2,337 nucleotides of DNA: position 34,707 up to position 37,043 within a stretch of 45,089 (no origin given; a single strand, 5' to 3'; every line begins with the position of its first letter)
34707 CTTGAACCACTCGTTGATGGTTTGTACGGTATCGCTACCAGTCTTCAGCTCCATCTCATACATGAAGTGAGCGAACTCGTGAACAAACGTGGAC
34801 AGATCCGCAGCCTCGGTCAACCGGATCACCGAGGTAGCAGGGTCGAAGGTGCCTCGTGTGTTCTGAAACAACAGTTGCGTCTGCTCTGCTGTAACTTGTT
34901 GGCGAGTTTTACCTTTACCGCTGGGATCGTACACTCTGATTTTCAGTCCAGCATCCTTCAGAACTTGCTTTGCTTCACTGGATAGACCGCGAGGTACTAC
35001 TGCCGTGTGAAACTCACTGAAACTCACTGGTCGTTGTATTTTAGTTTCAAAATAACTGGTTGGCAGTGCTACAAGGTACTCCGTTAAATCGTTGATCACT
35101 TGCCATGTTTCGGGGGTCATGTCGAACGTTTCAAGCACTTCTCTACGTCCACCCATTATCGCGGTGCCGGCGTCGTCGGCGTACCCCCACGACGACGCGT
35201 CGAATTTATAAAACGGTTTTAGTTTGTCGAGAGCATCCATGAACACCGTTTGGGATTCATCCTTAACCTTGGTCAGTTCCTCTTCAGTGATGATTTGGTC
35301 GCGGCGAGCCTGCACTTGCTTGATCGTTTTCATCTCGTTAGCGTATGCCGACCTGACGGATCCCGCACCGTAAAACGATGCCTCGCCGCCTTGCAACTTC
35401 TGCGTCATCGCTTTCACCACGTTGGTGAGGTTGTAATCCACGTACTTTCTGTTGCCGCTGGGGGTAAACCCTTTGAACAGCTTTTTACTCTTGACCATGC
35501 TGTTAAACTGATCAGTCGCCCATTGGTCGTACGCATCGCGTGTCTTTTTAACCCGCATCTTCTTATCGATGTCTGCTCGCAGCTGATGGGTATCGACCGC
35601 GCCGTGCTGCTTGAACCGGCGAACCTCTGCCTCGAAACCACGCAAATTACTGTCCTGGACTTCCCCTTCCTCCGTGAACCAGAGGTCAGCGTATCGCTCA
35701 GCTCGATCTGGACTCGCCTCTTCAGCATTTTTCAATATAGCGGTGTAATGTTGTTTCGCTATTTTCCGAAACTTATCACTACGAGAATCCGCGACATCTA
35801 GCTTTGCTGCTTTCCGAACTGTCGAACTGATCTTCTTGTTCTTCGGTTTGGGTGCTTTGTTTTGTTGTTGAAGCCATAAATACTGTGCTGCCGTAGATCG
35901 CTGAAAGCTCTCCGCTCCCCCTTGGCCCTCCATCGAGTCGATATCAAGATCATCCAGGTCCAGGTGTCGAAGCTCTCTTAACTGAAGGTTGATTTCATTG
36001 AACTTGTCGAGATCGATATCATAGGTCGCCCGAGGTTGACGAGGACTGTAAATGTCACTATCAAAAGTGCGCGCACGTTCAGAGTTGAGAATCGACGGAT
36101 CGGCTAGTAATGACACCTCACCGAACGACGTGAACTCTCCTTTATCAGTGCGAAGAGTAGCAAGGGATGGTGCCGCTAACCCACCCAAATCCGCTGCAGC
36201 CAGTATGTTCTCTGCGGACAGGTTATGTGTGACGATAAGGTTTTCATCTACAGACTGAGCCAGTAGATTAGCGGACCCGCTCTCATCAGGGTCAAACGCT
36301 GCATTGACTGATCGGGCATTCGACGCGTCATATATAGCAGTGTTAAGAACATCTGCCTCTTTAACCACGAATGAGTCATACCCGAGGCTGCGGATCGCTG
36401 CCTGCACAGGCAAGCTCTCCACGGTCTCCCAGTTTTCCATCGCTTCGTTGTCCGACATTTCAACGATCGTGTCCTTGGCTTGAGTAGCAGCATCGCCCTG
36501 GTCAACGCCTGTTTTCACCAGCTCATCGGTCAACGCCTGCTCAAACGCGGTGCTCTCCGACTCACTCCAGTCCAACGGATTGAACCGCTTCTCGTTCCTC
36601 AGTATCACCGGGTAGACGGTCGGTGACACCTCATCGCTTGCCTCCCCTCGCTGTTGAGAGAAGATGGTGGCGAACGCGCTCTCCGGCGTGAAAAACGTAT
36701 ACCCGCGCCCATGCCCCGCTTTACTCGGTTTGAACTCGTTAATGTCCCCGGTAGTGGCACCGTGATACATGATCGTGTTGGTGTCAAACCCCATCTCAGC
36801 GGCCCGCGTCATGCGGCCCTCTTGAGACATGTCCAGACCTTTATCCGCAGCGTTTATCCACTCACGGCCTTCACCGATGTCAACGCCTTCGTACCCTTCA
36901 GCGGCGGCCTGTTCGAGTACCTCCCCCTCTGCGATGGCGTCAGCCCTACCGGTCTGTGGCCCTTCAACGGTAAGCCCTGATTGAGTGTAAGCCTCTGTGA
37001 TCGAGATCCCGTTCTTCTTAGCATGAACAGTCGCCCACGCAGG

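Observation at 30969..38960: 2663-aa internal virion protein with polyvalent-protein architecture (about 18% of the genome)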

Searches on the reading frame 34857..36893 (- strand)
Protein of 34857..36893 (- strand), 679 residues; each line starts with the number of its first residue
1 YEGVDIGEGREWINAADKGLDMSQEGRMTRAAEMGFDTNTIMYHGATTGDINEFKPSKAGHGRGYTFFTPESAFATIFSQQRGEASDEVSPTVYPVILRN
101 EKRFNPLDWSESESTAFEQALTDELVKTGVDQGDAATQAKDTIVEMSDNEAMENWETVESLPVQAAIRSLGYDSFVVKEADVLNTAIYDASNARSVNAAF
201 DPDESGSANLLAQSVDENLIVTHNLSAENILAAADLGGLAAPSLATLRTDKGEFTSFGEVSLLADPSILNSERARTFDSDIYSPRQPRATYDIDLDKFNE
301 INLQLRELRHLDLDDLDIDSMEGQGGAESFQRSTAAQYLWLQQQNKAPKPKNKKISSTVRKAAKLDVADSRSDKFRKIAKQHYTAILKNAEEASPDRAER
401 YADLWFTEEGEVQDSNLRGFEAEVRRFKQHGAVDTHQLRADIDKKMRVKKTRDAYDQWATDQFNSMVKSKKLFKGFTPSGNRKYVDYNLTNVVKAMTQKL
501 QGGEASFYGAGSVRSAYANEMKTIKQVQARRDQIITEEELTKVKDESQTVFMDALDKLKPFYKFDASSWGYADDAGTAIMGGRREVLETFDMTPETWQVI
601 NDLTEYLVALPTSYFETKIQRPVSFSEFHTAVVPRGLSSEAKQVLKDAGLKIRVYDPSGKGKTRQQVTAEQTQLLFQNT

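Call 27: find_homologous_proteins(query=window:34857-36893:-, max_evalue=0.001)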
Query window:34857-36893:- (679 aa): 8 proteins with E <= 0.001 among 8000 candidates.
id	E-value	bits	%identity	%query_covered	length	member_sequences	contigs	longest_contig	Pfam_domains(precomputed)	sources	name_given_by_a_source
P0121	9.5e-162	558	46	97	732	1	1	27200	PF18814.7,PF18760.8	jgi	jgi:hypothetical protein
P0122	9.0e-91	324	50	35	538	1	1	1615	PF18814.7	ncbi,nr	ncbi:MAG: hypothetical protein U9R49_15425, partial [Bacteroidota bacterium]|nr:hypothetical protein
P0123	1.4e-49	188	50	28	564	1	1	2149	PF18814.7,PF18760.8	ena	-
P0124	1.2e-37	148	30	32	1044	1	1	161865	PF00454.34,PF18814.7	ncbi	-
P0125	9.7e-37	145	33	32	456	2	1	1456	PF18814.7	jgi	-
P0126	1.4e-36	145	33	32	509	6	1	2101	PF18814.7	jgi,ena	-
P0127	8.3e-20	89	34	41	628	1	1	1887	PF18760.8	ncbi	ncbi:MAG: hypothetical protein AAFR02_10100, partial [Pseudomonadota bacterium]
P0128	3.8e-4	38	40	10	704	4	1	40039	-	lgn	-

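Call 32: search_protein_representatives(protein=window:34857-36863:-)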
Query: 669 residues. Proteins with E-value up to 0.001 (for the whole library): 3607; up to 1e-10: 2177; up to 1e-30: 626. The best 150 are listed.
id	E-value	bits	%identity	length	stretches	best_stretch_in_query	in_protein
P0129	2.0e-206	704.0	58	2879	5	200-668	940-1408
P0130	7.2e-178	609.7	48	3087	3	16-668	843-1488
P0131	2.8e-176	604.4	60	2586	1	153-668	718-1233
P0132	9.4e-170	582.9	59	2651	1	205-668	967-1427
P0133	4.8e-169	580.5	58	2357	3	200-667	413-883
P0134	3.9e-162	557.7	54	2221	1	135-667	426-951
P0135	4.0e-161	554.3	53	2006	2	175-668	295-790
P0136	8.5e-156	536.8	45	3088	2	193-669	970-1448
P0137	1.3e-155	536.1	54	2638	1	155-668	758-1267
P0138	1.2e-154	533.0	55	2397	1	203-667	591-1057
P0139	3.6e-152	524.8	52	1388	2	172-668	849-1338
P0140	2.3e-135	469.3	51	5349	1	204-667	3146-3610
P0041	7.3e-132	457.7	47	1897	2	261-668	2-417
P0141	4.0e-127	442.0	48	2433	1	197-668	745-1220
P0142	8.6e-125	434.4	46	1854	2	179-668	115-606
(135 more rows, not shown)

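Call 51: predict_structure(alignment_id=A2)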
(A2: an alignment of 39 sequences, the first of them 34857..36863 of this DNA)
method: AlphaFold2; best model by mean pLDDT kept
length: 669 residues; sequences in the alignment: 39
mean_pLDDT: 82.7   pTM: 0.66
mean pLDDT of the five models: 82.7, 81.9, 81.9, 81.7, 79.4
residues with pLDDT >= 90: 434; 70-90: 57; 50-70: 86; < 50: 92
segments of 3 or more residues with pLDDT < 50: 37-55, 92-94, 135-158, 160-175, 177-183, 185-204
pLDDT, mean of each block of 10 residues (from residue 1): 66 79 75 57 41 50 68 61 62 51 65 63 61 48 35 44 39 43 45 41 66 96 96 96 92 98 96 90 97 95 94 92 97 98 96 90 96 97 96 97 97 93 96 97 96 97 95 97 91 83 95 95 95 97 98 96 97 97 98 97 97 98 97 98 97 96 85
secondary structure, 60 per line:
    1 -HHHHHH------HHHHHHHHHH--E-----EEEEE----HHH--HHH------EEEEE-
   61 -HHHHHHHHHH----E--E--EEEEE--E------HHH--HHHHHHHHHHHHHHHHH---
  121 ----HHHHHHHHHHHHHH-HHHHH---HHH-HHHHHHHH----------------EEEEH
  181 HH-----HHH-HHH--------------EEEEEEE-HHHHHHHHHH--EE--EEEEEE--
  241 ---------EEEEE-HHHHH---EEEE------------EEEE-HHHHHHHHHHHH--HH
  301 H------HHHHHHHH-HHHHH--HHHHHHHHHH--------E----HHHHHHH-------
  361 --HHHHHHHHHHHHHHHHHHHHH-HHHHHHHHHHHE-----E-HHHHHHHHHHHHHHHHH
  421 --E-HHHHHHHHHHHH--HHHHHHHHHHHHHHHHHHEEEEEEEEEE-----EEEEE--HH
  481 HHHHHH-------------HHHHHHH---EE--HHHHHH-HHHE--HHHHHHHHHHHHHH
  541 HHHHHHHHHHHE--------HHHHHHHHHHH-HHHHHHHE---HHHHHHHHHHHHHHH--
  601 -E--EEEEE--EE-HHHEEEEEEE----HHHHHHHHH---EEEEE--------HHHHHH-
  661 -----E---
elements in order (helices of 4 or more, strands of 3 or more residues): H2-7 H14-23 E32-36 E55-59 H62-71 E82-86 H101-117 H125-138 H140-144 H152-159 E176-179 E209-215 H217-226 E233-238 E250-254 H256-260 E264-267 E280-283 H285-296 H308-315 H317-321 H324-333 H347-353 H363-383 H385-395 H404-420 H425-436 H439-456 E457-466 E472-476 H479-486 H500-506 H514-519 H527-551 H561-571 H573-579 H584-598 E605-609 E618-624 H629-637 E641-645 H654-659

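Call 55: fold_search(model_id=the predicted structure, library=pdb)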
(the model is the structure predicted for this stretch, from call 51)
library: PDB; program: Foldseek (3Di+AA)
matches with E <= 10: 270; with E <= 0.001: 0
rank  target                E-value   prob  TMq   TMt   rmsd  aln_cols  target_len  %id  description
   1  4tko                  1.2e+00  0.02  0.05  0.08  28.7       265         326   12  Structure of the periplasmic adaptor protein EmrA (released 2014-07-09)
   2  5oh5                  1.4e+00  0.03  0.07  0.14  19.7       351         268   13  Legionella pneumophila RidL N-terminal retromer binding domain (released 2017-11-22)
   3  8j07_i8               1.4e+00  0.01  0.05  0.03  42.9       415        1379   11  96nm repeat of human respiratory doublet microtubule and associated axonemal complexes (released 2023-07-26)
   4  1krq                  1.5e+00  0.04  0.07  0.17  21.3       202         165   11  CRYSTAL STRUCTURE ANALYSIS OF CAMPYLOBACTER JEJUNI FERRITIN (released 2002-02-06)
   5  7lpb_A                1.6e+00  0.03  0.06  0.06  20.6       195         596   14  Cryo-EM structure of full-length TRPV1 with capsaicin at 25 degrees Celsius (released 2021-07-28)
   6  3l6b                  1.8e+00  0.69  0.06  0.12   2.7        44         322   25  X-ray crystal structure of human serine racemase in complex with malonate a potent inhibitor (released 2010-01-26)
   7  6slh_DDD              1.8e+00  0.28  0.06  0.12  16.5        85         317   18  Conformational flexibility within the small domain of human serine racemase. (released 2020-02-12)
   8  7lp9_A                1.8e+00  0.08  0.05  0.05  20.5        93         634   14  Cryo-EM structure of full-length TRPV1 at 4 degrees Celsius (released 2021-07-28)
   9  5d84                  1.9e+00  0.38  0.06  0.12   3.5        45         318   22  Staphyloferrin B precursor biosynthetic enzyme SbnA bound to PLP (released 2016-02-03)
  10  5i7a_A                2.0e+00  0.63  0.04  0.09   2.6        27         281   30  Mycobacterium tuberculosis CysM in complex with the Urea-scaffold inhibitor 1 [3-(3-(3,4-Dichlorophenyl)ureido)benzoic (released 2016-08-17)
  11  5mms_E                2.1e+00  0.69  0.04  0.08   1.0        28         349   32  Human cystathionine beta-synthase (CBS) p.P49L delta409-551 variant (released 2017-05-03)
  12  8u80_C1               2.1e+00  0.01  0.06  0.09  22.6       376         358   11  KCTD5/Cullin3/Gbeta1gamma2 Complex: Local Refinment of KCTD5(BTB)/Cullin3(NTD) (released 2023-10-11)
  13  5i7a_D                2.4e+00  0.51  0.05  0.11   2.5        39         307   28  Mycobacterium tuberculosis CysM in complex with the Urea-scaffold inhibitor 1 [3-(3-(3,4-Dichlorophenyl)ureido)benzoic (released 2016-08-17)
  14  8b9w_B                2.4e+00  0.41  0.06  0.11   2.7        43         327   16  Cysteine Synthase from Trypanosoma theileri with PLP bound (released 2023-05-31)
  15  7nbc_AAA              2.4e+00  0.33  0.06  0.13  16.4        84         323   17  Crystal structure of human serine racemase in complex with DSiP fragment Z2856434779, XChem fragment screen. (released 2021-03-03)
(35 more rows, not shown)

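Call 83: find_encoding_contigs(protein=P0121, flank=10000, max_places=2)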
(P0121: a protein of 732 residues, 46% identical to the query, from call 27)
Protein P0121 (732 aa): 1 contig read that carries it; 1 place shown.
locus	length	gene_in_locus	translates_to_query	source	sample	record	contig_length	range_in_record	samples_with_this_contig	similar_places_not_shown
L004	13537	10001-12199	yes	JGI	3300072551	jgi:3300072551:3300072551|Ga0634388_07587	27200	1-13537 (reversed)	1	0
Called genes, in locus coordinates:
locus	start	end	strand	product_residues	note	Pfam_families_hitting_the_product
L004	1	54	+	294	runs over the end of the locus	-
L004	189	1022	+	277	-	PF19821:Phage_capsid_2, PF25209:Phage_capsid_4 (weak)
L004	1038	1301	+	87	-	-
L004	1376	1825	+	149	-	-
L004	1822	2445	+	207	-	-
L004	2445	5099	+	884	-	-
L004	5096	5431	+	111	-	-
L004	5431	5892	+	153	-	-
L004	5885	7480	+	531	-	-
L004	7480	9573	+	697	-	PF18834:LPD22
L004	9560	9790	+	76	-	-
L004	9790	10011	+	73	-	-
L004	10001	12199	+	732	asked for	PF18760:ART-PolyVal, PF18814:PBECR5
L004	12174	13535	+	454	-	?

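Call 89: search_dna_similar(query=window:34857-36863:-, collection=phages, mode=protein, max_rows=25)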
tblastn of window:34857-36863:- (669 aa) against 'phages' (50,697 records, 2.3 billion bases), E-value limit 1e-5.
Records with a match: 3; places in all: 3; records where one place covers at least 80% of the query: 0.
Best place of each record, by identity: <60% 3.
By first word of the organism name: Bacteroides 1; Acinetobacter 1; Bacteriophage 1.
By host as written in the record: Bacteroides fragilis BL19 1; Acinetobacter baumannii 1; - 1.
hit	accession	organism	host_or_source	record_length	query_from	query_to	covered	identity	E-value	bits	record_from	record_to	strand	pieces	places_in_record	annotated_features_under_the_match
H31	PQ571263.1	Bacteroides phage BF1-TP2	Bacteroides fragilis BL19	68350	423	645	33%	30.1%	1e-13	81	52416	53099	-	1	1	hypothetical protein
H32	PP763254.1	Acinetobacter phage Ab9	Acinetobacter baumannii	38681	465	669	31%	32.4%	1e-21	107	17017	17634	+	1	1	hypothetical protein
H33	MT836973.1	Bacteriophage sp.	human fecal samples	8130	424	667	36%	24.6%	1e-8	64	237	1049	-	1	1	record has no annotation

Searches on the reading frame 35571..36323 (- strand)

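Call 12: search_protein_families(library=pfam, proteins=[window:35571-36323:-], max_evalue=10)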
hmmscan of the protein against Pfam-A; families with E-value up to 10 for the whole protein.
seq(251 aa): 2 families
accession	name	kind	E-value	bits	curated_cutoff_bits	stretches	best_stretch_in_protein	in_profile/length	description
PF18814.6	PBECR5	-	1.5e-15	58.2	25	1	27-215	14-212/239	phage-Barnase-EndoU-ColicinE5/D-RelE like nuclease5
PF16200.10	Band_7_C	-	0.1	13.1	29.1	1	170-198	13-42/63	C-terminal region of band_7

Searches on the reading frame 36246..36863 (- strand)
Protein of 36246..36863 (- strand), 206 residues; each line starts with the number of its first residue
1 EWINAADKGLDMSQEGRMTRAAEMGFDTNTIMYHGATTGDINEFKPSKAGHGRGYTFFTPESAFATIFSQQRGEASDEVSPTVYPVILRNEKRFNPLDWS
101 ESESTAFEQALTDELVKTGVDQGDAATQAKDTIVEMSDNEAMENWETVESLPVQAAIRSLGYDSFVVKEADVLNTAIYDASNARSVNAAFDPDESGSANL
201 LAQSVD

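Call 12: search_protein_families(library=pfam, proteins=[window:36246-36863:-], max_evalue=10)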
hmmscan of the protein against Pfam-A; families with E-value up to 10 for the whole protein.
seq(206 aa): 1 family
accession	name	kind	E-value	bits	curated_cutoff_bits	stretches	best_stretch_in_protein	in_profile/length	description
PF18760.7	ART-PolyVal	-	4.9e-08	34.3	31.2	1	31-178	8-116/140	ADP-Ribosyltransferase in polyvalent proteins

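Call 96: search_solved_structures(query=A4, max_evalue=10, show_alignments=2)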
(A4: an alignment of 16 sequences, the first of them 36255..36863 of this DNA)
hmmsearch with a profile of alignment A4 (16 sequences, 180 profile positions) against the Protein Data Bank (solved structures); distinct sequences matched with E-value up to 10: 23.
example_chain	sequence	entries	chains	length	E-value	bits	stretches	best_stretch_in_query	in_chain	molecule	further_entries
1dtp_A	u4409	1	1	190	0.028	18.1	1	34-104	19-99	DIPHTHERIA TOXIN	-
2pqf_A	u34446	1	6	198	0.032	17.9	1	31-83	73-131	Poly [ADP-ribose] polymerase 12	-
9biw_A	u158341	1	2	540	0.051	17.3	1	33-92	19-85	Chelona Toxin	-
9frp_A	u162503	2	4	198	0.063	17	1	30-70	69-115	Protein mono-ADP-ribosyltransferase PARP10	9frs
3hkv_A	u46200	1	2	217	0.076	16.7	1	30-70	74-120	Poly [ADP-ribose] polymerase 10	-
5lx6_A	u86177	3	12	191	0.1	16.3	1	30-70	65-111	Poly [ADP-ribose] polymerase 10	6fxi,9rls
6ry4_A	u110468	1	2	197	0.12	16.1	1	30-89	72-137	Protein mono-ADP-ribosyltransferase PARP15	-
9ifv_A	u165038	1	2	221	0.12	16.1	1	30-88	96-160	Protein mono-ADP-ribosyltransferase PARP15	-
7f41_A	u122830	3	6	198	0.12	16.1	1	30-89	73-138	Protein mono-ADP-ribosyltransferase PARP15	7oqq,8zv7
7f42_B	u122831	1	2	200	0.13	16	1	30-89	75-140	Protein mono-ADP-ribosyltransferase PARP15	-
7f43_A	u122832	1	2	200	0.13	16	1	30-89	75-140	Protein mono-ADP-ribosyltransferase PARP15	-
4f0e_A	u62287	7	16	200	0.13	16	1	30-89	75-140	Poly [ADP-ribose] polymerase 15 | Protein mono-ADP-ribosyltransferase PARP15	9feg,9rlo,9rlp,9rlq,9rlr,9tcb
8xpx_A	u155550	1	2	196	0.13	16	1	31-83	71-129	Protein mono-ADP-ribosyltransferase PARP12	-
6v3w_A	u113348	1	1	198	0.14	15.9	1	31-83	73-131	Protein mono-ADP-ribosyltransferase PARP12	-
3blj_A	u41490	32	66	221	0.15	15.8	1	30-88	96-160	Poly(ADP-ribose) polymerase 15 | Poly [ADP-ribose] polymerase 15 | Protein mono-ADP-ribosyltransferase PARP15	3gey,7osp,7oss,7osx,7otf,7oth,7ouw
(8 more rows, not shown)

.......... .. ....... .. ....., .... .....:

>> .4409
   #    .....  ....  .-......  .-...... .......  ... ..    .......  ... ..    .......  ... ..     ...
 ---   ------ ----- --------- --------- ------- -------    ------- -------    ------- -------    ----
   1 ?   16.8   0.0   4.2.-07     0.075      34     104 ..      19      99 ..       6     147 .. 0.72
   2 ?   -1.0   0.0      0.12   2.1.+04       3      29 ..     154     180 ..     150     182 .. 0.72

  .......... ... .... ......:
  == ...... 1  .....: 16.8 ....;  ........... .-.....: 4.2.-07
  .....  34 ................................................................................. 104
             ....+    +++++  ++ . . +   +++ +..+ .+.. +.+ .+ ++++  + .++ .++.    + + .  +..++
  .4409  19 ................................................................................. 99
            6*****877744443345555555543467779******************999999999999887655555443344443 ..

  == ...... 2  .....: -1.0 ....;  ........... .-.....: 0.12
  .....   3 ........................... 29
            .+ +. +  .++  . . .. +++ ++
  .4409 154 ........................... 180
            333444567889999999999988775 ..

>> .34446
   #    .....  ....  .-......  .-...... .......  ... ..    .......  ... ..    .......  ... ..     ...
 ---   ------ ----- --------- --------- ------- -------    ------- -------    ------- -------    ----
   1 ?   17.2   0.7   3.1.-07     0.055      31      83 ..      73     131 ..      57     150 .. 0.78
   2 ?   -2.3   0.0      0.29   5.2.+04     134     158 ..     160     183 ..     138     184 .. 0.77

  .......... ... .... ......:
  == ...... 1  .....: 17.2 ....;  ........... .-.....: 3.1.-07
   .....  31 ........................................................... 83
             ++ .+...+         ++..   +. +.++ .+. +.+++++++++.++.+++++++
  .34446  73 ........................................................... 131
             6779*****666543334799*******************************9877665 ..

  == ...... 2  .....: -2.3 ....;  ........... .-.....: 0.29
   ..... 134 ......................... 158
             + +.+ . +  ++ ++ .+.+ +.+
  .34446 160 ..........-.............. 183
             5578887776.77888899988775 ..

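Call 97: search_protein_families(library=pfam, alignment_id=A4, max_evalue=0.01)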
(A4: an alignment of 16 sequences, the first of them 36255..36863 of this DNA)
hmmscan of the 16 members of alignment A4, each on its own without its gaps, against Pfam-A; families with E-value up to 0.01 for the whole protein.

A. member 1, window:36255-36863:- (203 aa): 1 family
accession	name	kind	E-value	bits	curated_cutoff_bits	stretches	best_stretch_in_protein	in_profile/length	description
PF18760.7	ART-PolyVal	-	4.7e-08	34.3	31.2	1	31-178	8-116/140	ADP-Ribosyltransferase in polyvalent proteins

B. families by the number of members that match (of 16 scanned): 2 families
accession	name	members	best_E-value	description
PF18760.7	ART-PolyVal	16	2.8e-32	ADP-Ribosyltransferase in polyvalent proteins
PF13151.12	DUF3990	2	0.00014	Protein of unknown function (DUF3990)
